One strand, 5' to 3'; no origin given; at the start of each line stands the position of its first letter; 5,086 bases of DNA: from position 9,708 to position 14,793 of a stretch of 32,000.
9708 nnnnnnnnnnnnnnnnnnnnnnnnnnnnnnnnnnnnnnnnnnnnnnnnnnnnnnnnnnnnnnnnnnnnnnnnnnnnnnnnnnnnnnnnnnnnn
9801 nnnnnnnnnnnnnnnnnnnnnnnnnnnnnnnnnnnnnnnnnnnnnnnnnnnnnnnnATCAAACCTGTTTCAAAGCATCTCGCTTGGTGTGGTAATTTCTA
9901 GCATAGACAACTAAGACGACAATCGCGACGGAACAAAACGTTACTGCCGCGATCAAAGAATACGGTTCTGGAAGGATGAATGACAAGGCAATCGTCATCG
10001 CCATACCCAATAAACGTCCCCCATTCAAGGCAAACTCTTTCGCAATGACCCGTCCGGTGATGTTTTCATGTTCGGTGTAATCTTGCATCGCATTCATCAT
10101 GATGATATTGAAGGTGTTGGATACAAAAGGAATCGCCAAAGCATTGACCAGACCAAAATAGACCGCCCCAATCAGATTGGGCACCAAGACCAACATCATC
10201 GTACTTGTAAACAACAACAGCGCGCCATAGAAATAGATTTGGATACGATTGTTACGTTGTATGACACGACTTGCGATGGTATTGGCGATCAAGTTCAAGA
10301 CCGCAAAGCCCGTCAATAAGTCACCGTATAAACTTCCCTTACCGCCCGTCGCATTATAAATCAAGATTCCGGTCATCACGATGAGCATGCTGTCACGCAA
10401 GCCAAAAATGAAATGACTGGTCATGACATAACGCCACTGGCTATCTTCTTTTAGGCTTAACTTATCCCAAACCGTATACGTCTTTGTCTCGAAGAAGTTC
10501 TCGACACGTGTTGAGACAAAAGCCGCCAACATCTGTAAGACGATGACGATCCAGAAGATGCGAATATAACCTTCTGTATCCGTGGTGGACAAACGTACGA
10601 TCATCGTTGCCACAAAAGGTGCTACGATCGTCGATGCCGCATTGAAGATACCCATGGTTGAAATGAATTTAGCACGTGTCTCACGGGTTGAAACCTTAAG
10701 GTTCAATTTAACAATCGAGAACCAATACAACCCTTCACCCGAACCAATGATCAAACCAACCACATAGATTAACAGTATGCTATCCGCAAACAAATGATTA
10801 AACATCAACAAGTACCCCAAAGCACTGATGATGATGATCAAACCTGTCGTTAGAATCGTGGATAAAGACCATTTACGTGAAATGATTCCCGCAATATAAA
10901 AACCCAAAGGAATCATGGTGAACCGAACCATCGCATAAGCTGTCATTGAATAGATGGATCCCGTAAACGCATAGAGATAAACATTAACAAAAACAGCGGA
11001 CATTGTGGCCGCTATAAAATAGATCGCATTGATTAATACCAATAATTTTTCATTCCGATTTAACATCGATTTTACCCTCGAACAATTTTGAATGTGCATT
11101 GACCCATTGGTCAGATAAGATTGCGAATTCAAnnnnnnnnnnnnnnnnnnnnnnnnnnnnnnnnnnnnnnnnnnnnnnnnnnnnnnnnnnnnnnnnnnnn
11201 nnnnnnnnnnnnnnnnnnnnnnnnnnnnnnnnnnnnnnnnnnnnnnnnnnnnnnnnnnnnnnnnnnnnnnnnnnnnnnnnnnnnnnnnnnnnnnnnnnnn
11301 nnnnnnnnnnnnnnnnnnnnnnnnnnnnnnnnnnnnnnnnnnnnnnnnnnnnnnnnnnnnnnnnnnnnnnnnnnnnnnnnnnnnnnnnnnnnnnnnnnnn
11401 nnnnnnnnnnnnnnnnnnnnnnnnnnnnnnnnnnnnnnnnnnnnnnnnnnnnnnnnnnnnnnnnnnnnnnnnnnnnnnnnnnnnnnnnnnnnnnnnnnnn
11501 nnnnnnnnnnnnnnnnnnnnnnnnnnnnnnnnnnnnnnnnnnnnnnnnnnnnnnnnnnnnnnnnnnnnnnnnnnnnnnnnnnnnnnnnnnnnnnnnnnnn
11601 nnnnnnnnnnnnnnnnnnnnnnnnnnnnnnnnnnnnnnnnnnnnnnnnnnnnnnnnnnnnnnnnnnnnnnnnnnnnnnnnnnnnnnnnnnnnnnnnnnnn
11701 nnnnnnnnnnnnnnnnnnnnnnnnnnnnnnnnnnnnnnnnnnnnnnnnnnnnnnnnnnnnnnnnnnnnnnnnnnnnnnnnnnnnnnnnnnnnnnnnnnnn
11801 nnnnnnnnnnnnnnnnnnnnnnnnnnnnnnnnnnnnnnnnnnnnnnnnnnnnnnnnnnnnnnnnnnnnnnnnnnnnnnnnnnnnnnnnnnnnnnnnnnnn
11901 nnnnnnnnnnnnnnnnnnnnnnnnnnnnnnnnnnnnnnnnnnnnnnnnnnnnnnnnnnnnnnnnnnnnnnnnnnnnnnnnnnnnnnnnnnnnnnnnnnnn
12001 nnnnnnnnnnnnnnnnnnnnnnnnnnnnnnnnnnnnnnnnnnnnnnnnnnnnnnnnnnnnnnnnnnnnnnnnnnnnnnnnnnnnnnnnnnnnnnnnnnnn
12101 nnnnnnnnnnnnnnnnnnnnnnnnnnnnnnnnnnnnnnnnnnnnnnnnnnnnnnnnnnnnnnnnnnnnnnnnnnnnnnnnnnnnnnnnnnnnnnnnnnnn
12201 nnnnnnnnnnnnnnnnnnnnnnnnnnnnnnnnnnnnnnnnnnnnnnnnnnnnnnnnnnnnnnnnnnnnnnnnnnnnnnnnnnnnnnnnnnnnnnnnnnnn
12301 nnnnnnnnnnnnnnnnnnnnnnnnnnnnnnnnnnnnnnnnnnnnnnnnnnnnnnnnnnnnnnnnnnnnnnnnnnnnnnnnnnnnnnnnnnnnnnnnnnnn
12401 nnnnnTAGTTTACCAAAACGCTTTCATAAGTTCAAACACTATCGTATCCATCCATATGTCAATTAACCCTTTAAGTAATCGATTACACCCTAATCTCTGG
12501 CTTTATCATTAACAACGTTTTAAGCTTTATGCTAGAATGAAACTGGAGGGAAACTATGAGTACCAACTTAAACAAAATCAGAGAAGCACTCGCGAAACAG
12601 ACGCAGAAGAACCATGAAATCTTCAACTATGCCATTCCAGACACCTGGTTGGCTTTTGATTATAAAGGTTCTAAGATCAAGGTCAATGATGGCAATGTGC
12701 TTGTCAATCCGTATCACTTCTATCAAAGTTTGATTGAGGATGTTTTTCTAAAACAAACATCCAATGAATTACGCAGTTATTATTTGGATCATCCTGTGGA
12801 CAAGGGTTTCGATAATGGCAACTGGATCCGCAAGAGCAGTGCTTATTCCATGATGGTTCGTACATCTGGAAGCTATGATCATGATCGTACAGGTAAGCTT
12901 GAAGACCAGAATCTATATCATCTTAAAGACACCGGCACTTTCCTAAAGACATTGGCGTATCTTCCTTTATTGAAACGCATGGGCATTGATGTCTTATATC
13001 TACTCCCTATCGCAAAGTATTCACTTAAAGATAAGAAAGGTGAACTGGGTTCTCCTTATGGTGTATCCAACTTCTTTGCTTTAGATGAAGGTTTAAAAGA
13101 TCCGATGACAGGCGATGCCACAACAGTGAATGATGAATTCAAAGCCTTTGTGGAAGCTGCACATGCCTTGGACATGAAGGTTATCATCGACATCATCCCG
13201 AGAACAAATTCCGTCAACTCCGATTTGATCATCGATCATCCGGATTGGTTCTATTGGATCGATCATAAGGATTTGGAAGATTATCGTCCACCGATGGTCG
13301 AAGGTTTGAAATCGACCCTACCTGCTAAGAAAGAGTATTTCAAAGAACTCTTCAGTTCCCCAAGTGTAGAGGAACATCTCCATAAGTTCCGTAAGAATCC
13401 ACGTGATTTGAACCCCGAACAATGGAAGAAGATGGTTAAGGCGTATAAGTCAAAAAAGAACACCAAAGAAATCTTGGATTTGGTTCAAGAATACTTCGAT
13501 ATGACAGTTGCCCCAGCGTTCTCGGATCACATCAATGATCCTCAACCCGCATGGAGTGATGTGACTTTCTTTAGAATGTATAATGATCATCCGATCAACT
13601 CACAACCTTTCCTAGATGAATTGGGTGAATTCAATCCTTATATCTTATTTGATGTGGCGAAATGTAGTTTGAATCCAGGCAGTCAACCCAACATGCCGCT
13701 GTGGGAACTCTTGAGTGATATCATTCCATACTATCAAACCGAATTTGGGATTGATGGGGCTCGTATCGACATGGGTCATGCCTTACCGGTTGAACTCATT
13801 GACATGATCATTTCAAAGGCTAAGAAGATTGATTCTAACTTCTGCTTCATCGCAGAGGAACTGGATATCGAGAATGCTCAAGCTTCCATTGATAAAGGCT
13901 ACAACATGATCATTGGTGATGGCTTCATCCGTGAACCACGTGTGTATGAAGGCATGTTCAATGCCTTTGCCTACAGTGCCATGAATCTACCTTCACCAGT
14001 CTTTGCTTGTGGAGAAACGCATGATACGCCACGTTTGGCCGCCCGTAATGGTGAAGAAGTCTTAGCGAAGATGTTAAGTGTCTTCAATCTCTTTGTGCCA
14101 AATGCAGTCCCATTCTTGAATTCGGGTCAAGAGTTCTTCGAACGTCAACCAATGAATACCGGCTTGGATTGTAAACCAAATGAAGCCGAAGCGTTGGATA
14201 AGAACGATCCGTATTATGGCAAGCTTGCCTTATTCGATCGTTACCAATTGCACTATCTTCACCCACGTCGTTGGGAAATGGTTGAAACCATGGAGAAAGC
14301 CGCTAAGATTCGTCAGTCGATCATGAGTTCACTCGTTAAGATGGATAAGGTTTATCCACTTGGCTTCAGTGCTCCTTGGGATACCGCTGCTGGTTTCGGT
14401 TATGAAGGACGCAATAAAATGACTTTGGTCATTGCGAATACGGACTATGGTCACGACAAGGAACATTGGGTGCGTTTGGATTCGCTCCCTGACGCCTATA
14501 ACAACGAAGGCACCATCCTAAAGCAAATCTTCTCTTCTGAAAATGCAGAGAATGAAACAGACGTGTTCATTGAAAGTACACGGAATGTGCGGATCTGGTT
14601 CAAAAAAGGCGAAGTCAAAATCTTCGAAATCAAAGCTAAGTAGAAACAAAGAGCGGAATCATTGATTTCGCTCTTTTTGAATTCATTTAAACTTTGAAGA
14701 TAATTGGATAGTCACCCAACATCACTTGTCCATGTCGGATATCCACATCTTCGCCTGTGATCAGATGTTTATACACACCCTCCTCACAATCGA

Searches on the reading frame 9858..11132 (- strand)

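Call 6: search_protein_families(library=pfam, proteins=[window:9858-11132:-], max_evalue=0.001)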
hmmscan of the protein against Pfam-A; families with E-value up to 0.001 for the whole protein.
window:9858-11132:- (424 aa): 1 family
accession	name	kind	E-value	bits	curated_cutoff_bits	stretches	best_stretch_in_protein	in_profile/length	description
PF07690.21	MFS_1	-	1.1e-13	51.2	33.4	2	32-206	2-167/347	Major Facilitator Superfamily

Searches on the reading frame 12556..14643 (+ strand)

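Call 6: search_protein_families(library=pfam, proteins=[window:12556-14643:+], max_evalue=0.001)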
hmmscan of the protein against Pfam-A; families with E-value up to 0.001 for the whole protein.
window:12556-14643:+ (695 aa): 2 families
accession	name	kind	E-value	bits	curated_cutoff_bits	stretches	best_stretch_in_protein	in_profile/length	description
PF00128.31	Alpha-amylase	-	1.2e-08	35.1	22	1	136-288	25-162/446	Alpha amylase, catalytic domain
PF14701.12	hDGE_amylase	-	0.00013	21.6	27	0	160-233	46-118/439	Glycogen debranching enzyme, glucanotransferase domain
